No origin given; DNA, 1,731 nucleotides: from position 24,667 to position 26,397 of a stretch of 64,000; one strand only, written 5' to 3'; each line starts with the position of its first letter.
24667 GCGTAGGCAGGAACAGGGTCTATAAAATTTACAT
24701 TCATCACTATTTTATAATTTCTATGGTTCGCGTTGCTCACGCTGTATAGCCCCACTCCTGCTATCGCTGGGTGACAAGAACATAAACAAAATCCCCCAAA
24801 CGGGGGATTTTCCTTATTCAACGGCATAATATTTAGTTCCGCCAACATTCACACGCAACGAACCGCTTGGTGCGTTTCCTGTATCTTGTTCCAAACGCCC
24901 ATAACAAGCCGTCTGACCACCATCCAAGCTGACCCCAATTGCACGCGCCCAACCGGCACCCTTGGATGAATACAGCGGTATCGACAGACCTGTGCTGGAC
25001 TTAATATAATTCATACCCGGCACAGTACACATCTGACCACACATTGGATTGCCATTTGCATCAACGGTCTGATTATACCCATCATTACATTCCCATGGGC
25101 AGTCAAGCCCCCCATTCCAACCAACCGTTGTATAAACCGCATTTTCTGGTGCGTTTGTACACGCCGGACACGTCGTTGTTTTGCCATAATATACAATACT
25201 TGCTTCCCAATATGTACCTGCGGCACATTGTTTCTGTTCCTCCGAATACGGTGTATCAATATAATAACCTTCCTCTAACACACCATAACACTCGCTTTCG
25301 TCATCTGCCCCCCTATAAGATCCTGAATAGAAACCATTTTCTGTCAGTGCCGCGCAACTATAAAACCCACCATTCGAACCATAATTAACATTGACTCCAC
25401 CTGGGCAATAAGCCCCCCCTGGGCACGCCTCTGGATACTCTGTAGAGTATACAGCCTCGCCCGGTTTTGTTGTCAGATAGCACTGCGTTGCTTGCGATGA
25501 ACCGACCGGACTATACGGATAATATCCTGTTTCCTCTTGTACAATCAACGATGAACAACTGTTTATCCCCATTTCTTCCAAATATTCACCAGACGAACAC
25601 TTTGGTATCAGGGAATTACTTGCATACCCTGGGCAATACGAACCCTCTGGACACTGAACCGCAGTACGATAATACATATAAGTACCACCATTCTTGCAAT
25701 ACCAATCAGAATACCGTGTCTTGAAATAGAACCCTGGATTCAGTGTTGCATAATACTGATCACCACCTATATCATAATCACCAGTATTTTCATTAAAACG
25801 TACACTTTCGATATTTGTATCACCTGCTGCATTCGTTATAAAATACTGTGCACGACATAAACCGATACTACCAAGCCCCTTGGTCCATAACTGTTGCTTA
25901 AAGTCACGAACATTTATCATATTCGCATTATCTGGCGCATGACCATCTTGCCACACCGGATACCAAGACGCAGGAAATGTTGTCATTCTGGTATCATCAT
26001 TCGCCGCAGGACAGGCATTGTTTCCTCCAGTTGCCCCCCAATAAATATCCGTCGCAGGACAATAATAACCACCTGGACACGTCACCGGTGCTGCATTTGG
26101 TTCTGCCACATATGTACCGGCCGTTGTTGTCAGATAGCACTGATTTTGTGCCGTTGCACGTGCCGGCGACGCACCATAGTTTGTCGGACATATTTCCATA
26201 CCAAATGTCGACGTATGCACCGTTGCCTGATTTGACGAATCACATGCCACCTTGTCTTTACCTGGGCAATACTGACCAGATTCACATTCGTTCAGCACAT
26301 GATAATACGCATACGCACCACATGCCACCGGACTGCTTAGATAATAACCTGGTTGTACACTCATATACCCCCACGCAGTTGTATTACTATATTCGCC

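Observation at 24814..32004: Giant 2,396-aa cysteine-rich secreted mosaic protein occupying 11% of the window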

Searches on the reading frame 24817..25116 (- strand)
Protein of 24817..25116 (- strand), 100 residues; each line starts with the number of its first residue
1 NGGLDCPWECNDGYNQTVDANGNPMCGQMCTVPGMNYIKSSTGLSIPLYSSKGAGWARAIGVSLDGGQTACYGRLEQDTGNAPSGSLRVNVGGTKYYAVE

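Call 73: predict_structure(alignment_id=A3)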
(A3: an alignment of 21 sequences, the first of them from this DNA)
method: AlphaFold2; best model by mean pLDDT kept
length: 100 residues; sequences in the alignment: 21
mean_pLDDT: 72.5   pTM: 0.61
mean pLDDT of the five models: 72.5, 71.8, 71.2, 70.8, 70.0
residues with pLDDT >= 90: 10; 70-90: 55; 50-70: 19; < 50: 16
segments of 3 or more residues with pLDDT < 50: 1-16
pLDDT, mean of each block of 10 residues (from residue 1): 37 46 59 79 86 83 74 90 85 87
secondary structure, 60 per line:
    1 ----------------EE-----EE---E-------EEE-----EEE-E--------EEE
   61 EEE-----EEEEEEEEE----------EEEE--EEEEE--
elements in order: E37-39 E45-47 E58-63 E69-77 E88-91 E94-98
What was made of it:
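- On Autotransporter / T5SS: The C-terminal model is a roughly 60-aa six-strand domain (call 73).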

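Call 76: fold_search(model_id=the predicted structure, library=pdb)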
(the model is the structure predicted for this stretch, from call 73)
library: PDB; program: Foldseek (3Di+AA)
matches with E <= 10: 30; with E <= 0.001: 0
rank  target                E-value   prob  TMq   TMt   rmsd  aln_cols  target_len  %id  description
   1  2ipx                  2.0e+00  0.69  0.22  0.10   2.1        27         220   22  Human Fibrillarin (released 2006-10-24)
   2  4noe_E                2.3e+00  0.16  0.30  0.23  11.6        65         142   18  Crystal structure of DdrB bound to 30b ssDNA (released 2015-05-20)
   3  4hqb_A                2.7e+00  0.09  0.24  0.19  12.5        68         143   13  Crystal structure of DdrB from Deinococcus radiodurans bound to ssDNA (released 2013-09-04)
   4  8ow4_A                3.1e+00  0.02  0.17  0.11  13.0        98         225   13  2.75 angstrom crystal structure of human NFAT1 with bound DNA (released 2023-07-26)
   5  7mqa_SD               3.2e+00  0.09  0.21  0.10  11.0        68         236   15  Cryo-EM structure of the human SSU processome, state post-A1 (released 2021-09-22)
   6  7mq8_SD               3.6e+00  0.08  0.21  0.10  11.7        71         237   14  Cryo-EM structure of the human SSU processome, state pre-A1 (released 2021-09-22)
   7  4ylb_D                4.5e+00  0.03  0.17  0.15  11.3        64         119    9  Crystal Structure of A102D mutant of hsp14.1 from Sulfolobus solfatataricus P2 (released 2015-11-04)
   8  7epj                  5.4e+00  0.20  0.35  0.35   4.7        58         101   12  Crystal structure of E.coli CcdB mutant V46L (released 2022-06-08)
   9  6hhk_C                5.4e+00  0.08  0.22  0.14  12.1        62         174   13  Structure of gp105 of Listeria bacteriophage A511 (released 2019-01-23)
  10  9a2v_MODEL_1_A        5.4e+00  0.02  0.15  0.05  11.9        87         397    7  Model of E. coli AcrA by in-cell photo-crosslinking MS and deep learning (released 2023-02-24)
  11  6hhk_A                5.7e+00  0.05  0.22  0.14  13.8        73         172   11  Structure of gp105 of Listeria bacteriophage A511 (released 2019-01-23)
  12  9tg4_F                5.7e+00  0.01  0.14  0.06  12.1        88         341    8  Structure of the YbjP lipoprotein bound to the AcrABZ-TolC efflux pump (released 2026-04-08)
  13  7mq8_SC               6.0e+00  0.14  0.21  0.10   5.7        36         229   22  Cryo-EM structure of the human SSU processome, state pre-A1 (released 2021-09-22)
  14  6hhk_B                6.0e+00  0.04  0.19  0.11  12.6        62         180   21  Structure of gp105 of Listeria bacteriophage A511 (released 2019-01-23)
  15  3h6r_A                6.0e+00  0.02  0.19  0.15  13.0       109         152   12  Clitocypin, a beta-trefoil cysteine protease inhibitor (released 2009-10-20)
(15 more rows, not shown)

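Call 78: search_protein_representatives(alignment_id=A3)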
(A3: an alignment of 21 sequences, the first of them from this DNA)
Query: 21 sequences, 79 profile positions. Proteins with E-value up to 0.001 (for the whole library): 991; up to 1e-10: 440; up to 1e-30: 30. The best 150 are listed.
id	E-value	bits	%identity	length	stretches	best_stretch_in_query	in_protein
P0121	5.8e-42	157.8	-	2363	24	21-52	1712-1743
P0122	3.4e-36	139.3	-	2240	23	22-46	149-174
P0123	3.7e-34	132.8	-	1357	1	2-79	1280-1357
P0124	1.3e-33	131.0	-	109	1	1-79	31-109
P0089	1.7e-33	130.6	-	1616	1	1-79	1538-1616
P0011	3.5e-33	129.7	-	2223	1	2-79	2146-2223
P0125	2.2e-32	127.1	-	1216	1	1-79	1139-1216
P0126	2.5e-32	126.9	-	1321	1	1-79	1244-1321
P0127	3.1e-32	126.6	-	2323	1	1-79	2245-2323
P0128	3.2e-32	126.6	-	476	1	1-79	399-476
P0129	3.7e-32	126.4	-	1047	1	1-79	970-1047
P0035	3.8e-32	126.3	-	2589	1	1-79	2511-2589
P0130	4.8e-32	126.0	-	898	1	1-79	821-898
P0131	7.2e-32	125.5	-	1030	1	1-79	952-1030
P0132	7.9e-32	125.3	-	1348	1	1-79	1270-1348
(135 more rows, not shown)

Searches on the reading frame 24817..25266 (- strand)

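Call 54: search_protein_families(library=pfam, max_evalue=1, proteins=[window:24817-25266:-])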
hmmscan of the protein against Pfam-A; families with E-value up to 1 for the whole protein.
seq(150 aa): 1 family
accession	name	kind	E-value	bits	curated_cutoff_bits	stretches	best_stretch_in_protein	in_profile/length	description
PF13752.12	DUF4165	-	0.11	12.9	25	1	73-150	12-84/121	Domain of unknown function (DUF4165)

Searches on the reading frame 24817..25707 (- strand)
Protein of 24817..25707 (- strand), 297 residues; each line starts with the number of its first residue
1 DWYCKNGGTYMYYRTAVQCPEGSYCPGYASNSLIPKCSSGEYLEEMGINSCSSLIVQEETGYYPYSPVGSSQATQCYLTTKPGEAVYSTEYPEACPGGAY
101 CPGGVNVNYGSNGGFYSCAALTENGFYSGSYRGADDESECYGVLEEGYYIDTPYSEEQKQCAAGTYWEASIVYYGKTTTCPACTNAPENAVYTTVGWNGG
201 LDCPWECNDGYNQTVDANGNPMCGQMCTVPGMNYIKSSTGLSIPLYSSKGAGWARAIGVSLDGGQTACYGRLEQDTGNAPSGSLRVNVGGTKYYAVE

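Call 19: search_protein_families(library=pfam, max_evalue=10, proteins=[window:24817-25707:-])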
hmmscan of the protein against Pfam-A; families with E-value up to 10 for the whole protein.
seq(297 aa): 2 families
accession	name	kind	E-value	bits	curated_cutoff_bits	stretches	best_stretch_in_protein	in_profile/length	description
PF24634.1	DUF7631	-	4.6e-05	24.3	27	2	93-108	7-22/50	Domain of unknown function (DUF7631)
PF13752.12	DUF4165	-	0.019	15.4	25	1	220-297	12-84/121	Domain of unknown function (DUF4165)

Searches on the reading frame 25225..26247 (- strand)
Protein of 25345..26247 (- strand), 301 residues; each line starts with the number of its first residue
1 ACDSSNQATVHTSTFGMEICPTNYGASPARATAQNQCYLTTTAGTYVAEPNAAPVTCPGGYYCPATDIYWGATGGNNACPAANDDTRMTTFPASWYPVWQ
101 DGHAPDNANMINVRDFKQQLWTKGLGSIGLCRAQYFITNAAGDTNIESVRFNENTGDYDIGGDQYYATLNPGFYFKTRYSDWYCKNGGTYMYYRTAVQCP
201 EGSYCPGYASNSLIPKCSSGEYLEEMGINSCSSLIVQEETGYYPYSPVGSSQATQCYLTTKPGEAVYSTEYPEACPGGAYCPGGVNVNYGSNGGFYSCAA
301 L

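Call 19: search_protein_families(library=pfam, max_evalue=10, proteins=[window:25345-26247:-])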
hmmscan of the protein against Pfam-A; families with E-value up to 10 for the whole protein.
seq(301 aa): 1 family
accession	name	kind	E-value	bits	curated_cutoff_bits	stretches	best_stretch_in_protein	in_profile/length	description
PF24634.1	DUF7631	-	0.0012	19.8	27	2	273-288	7-22/50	Domain of unknown function (DUF7631)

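Call 34: predict_structure(alignment_id=A1)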
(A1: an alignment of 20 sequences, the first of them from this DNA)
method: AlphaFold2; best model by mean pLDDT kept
length: 324 residues; sequences in the alignment: 20
mean_pLDDT: 87.6   pTM: 0.78
mean pLDDT of the five models: 87.6, 86.1, 86.1, 85.4, 85.4
residues with pLDDT >= 90: 193; 70-90: 107; 50-70: 24; < 50: 0
segments of 3 or more residues with pLDDT < 50: none
pLDDT, mean of each block of 10 residues (from residue 1): 75 79 96 95 97 94 97 91 86 90 96 97 94 97 94 94 73 86 96 77 77 81 77 95 91 82 93 91 75 88 81 73 79
secondary structure, 60 per line:
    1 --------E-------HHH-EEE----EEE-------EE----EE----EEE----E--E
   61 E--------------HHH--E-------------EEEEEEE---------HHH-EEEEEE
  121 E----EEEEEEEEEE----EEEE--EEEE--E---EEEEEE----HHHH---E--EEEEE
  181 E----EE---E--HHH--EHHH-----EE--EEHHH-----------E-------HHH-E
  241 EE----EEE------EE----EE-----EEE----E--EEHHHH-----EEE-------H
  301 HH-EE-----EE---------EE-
elements in order: E21-23 E28-30 E50-52 E95-101 E115-121 E126-135 E140-143 E146-149 E156-161 H166-169 E176-181 E240-242 E247-249 E269-271 H281-284 E290-292

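Call 37: fold_search(model_id=the predicted structure, library=pdb)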
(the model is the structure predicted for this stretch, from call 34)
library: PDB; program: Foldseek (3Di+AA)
matches with E <= 10: 37; with E <= 0.001: 0
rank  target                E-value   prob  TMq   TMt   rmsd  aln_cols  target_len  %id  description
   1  9vqm_D                7.2e-02  0.06  0.10  0.05  20.7       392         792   11  Cryo-EM structure of Elapor1WT in tetrameric form (released 2025-07-23)
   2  6ogx_G                1.0e+00  0.18  0.15  0.29  10.5       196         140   10  Ternary complex of OX40R (TNFRSF4) bound to Fab1 and Fab2 (released 2019-07-10)
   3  9vqm_C                1.5e+00  0.02  0.10  0.05  20.4       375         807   11  Cryo-EM structure of Elapor1WT in tetrameric form (released 2025-07-23)
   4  4p05_A                3.4e+00  0.01  0.09  0.06  22.6       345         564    9  Bacterial arylsulfate sulfotransferase (ASST) H436N mutant with 4-nitrophenyl sulfate (PNS) in the active site (released 2014-03-26)
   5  8trs_D                4.2e+00  0.21  0.13  0.29   7.5        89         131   20  Structure of the EphA2 CRD bound to FabS1CE_C1, trigonal form (released 2023-11-22)
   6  2i52_D                4.2e+00  0.12  0.10  0.24   8.4        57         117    7  Crystal structure of protein PTO0218 from Picrophilus torridus, Pfam DUF372 (released 2006-09-12)
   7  1ohf_C                4.4e+00  0.02  0.11  0.08  18.0       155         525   12  The refined structure of Nudaurelia capensis omega virus (released 2004-02-26)
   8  5m19_A                4.9e+00  0.02  0.06  0.04   6.7        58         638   22  Crystal structure of PBP2a from MRSA in the presence of Oxacillin ligand (released 2017-02-08)
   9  7anm_C                4.9e+00  0.01  0.09  0.06  17.2       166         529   11  Nudaurelia capensis omega virus capsid: virus-like particles expressed in Nicotiana benthamiana (released 2021-08-25)
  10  9ayf_R                5.5e+00  0.05  0.09  0.04   9.3        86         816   20  Structure of human calcium-sensing receptor in complex with Gi1 (miniGi1) protein in detergent (released 2024-04-17)
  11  4bl2_B                5.5e+00  0.01  0.08  0.05  10.8        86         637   15  Crystal structure of PBP2a clinical mutant E150K from MRSA (released 2014-05-21)
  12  7dd5_A                5.8e+00  0.04  0.10  0.05   7.3        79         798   19  Structure of Calcium-Sensing Receptor in complex with NPS-2143 (released 2021-06-16)
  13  8beq_B                6.1e+00  0.01  0.12  0.08  27.4       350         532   12  Structure of fructofuranosidase from Rhodotorula dairenensis (released 2022-12-28)
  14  2i52_B                6.4e+00  0.10  0.10  0.26   6.8        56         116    7  Crystal structure of protein PTO0218 from Picrophilus torridus, Pfam DUF372 (released 2006-09-12)
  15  2i52_A                6.4e+00  0.08  0.10  0.24   7.4        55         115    7  Crystal structure of protein PTO0218 from Picrophilus torridus, Pfam DUF372 (released 2006-09-12)
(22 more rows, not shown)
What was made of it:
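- On GCC2_GCC3 / Ephrin_rec_like (PF07699): Elapor1, OX40R and EphA2-CRD are the top Foldseek hits, but with E of 0.07-7 and TM <= 0.3 (call 37).
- The nearest, non-significant, folds are Elapor1, OX40R and EphA2-CRD (calls 34, 37). Top Foldseek hits are Elapor1, EphA2-CRD and TNFRSF4 (call 37). All similarity is below curated cutoffs, and Foldseek E-values are >= 0.07 (calls 19, 37).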

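Call 81: fold_search(model_id=the predicted structure, library=viral)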
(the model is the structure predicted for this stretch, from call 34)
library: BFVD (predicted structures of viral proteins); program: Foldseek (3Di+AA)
matches with E <= 10: 43; with E <= 0.001: 0
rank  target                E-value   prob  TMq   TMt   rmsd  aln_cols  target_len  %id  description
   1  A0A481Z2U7            6.0e-01  0.08  0.12  0.07  17.6       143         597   10  Uncharacterized protein [Pithovirus LCPAC102]
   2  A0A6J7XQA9            1.8e+00  0.03  0.12  0.13  15.8       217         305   12  Uncharacterized protein [uncultured Caudovirales phage]
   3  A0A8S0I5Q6            2.4e+00  0.01  0.07  0.14  22.0       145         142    9  (no name in the UniProt tables at hand)
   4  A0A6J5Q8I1            3.3e+00  0.01  0.09  0.05  29.1       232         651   10  Uncharacterized protein [uncultured Caudovirales phage]
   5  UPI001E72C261         3.9e+00  0.14  0.09  0.24   2.7        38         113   10  (no name look-up for this kind of identifier)
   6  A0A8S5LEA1            3.9e+00  0.08  0.08  0.20   4.8        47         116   11  Uncharacterized protein [Podoviridae sp. ctMxM32]
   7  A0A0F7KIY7            3.9e+00  0.04  0.11  0.20  20.9       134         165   11  ORF16 [Kallithea virus]
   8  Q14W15                4.1e+00  0.07  0.12  0.21  15.1        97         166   18  ORF91 [Ranid herpesvirus 2]
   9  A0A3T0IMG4            4.8e+00  0.09  0.13  0.36   5.2        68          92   15  (no name in the UniProt tables at hand)
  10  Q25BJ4                5.6e+00  0.09  0.09  0.51   4.3        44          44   14  Uncharacterized protein ORF1 [His1 virus (isolate Australia/Victoria)]
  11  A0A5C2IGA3            5.6e+00  0.01  0.09  0.06  19.6       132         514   17  (no name in the UniProt tables at hand)
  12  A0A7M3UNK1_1          6.2e+00  0.03  0.23  0.12  15.1       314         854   11  Tyrosine-protein kinase ephrin type A/B receptor-like domain-containing protein [Pyramimonas orientalis virus 01B]
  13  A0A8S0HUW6            6.2e+00  0.01  0.10  0.12  19.0       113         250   12  (no name in the UniProt tables at hand)
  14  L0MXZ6                6.6e+00  0.12  0.09  0.26   5.9        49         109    8  Uncharacterized protein [Edwardsiella phage MSW-3]
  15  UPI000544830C         6.6e+00  0.01  0.07  0.10  22.6       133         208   11  (no name look-up for this kind of identifier)
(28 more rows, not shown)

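Call 85: search_protein_families(library=pfam, alignment_id=A1, max_evalue=0.1)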
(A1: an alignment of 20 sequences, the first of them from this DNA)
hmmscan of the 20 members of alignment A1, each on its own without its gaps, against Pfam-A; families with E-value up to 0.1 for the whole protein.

A. member 1, seq(324 aa): 1 family
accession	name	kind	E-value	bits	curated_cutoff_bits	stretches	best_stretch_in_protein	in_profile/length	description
PF24634.1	DUF7631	-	0.0012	19.7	27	1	256-271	7-22/50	Domain of unknown function (DUF7631)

B. families by the number of members that match (of 20 scanned): 5 families
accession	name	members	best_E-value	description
PF07699.19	Ephrin_rec_like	2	0.00072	Tyrosine-protein kinase ephrin type A/B receptor-like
PF24634.1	DUF7631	1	0.0012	Domain of unknown function (DUF7631)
PF17128.10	DUF5107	1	0.0072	Domain of unknown function (DUF5107)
PF10080.14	FtrD-like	1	0.014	Membrane iron-sulfur containing protein FtrD-like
PF19778.5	RE_endonuc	1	0.094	Endonuclease domain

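Call 86: search_solved_structures(query=A1, max_evalue=1)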
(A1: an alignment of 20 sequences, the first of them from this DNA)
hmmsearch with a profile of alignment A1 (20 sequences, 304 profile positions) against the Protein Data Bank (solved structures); distinct sequences matched with E-value up to 1: 3.
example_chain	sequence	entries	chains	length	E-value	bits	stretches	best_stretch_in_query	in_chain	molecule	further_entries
7ytv_A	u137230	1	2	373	0.36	13.5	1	188-238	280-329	Thioredoxin reductase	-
6bpy_A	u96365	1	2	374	0.36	13.5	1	188-238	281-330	Thioredoxin reductase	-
6zzb_A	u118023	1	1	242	0.59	12.8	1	100-170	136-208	SAG family member (Sag19)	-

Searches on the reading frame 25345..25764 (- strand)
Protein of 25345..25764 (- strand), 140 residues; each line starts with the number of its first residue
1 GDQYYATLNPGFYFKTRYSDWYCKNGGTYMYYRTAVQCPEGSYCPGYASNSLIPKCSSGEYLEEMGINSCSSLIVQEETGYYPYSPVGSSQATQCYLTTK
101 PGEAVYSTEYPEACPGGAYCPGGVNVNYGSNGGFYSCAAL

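Call 31: find_related_loci(query=A2, collection=genome_contigs, flank=10000)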
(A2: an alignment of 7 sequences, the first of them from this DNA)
Query A2 (140 aa) in genome_contigs; peptide patterns used: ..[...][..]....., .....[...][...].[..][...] (x = any residue, [..] = any of these).
195 stretches matched a pattern; 96 encode a relative of the query (tblastn E <= 1e-3); the best 80 are kept; 80 distinct loci.
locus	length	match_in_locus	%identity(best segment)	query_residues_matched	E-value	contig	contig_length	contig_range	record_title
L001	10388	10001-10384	65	1-130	8e-51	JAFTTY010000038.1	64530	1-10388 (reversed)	MAG: Alphaproteobacteria bacterium isolate RGIG4147 Roe_deer_Colon-1__c813486, whole genome shotgun sequence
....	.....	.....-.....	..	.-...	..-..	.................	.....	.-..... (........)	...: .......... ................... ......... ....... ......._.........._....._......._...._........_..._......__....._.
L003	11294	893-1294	47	4-139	7e-29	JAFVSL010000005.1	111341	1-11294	MAG: Alphaproteobacteria bacterium isolate RGIG5353 Sheep_Colon-3__c146834, whole genome shotgun sequence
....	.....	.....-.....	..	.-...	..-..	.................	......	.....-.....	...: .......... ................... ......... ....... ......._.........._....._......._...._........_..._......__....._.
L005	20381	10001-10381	46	1-133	2e-27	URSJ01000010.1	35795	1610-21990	uncultured Rickettsiales bacterium isolate UMGS1304 genome assembly, contig: NODE_154_length_35795_cov_8.82476, whole ge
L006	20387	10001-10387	44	1-139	3e-27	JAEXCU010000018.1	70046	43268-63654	MAG: Proteobacteria bacterium isolate OH_HBB_125 k127_564881, whole genome shotgun sequence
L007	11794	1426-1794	46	1-133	4e-27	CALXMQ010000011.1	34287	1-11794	MAG: uncultured Alphaproteobacteria bacterium isolate BRZ_KT__bin2 genome assembly, contig: BRZ_KT__NODE_934_length_3428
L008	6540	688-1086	42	1-140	3e-26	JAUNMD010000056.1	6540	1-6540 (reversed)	MAG: Pseudomonadota bacterium isolate S31M_St_19 NODE_2708_length_6540_cov_4.110563, whole genome shotgun sequence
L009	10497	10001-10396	44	1-138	4e-26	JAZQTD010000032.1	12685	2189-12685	MAG: Candidatus Enterousia sp. isolate T1900045192_TC20190188.MAGScoT_cleanbin_000014 SGB_5297_k141_1930239, whole genom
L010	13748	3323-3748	44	1-139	1e-25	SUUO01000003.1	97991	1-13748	MAG: Alphaproteobacteria bacterium isolate SIG48 NODE_1278_length_97991_cov_1.988096, whole genome shotgun sequence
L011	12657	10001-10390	42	1-137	3e-25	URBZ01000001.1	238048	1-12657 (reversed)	uncultured Rickettsiales bacterium isolate UMGS860 genome assembly, contig: NODE_4_length_238048_cov_6.154912, whole gen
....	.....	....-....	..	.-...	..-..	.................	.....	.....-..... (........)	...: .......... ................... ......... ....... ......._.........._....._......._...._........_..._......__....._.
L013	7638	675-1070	43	1-137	2e-24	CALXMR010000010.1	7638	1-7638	MAG: uncultured Alphaproteobacteria bacterium isolate BRZ_MA__bin39 genome assembly, contig: BRZ_MA__NODE_9161_length_76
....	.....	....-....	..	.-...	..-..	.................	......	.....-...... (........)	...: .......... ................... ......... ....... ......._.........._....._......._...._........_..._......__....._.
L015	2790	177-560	41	3-128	2e-23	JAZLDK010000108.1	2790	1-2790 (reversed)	MAG: Candidatus Enterousia sp. isolate T1900045036_TC20190029.MAGScoT_cleanbin_000012 SGB_4464_k141_1803105, whole genom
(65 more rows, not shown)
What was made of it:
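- Enterousia MAGs (call 31). The family is deeply diversified within one bacterial order (call 31).
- Tried and rejected: It worked with the subset alignment A2 (call 31).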
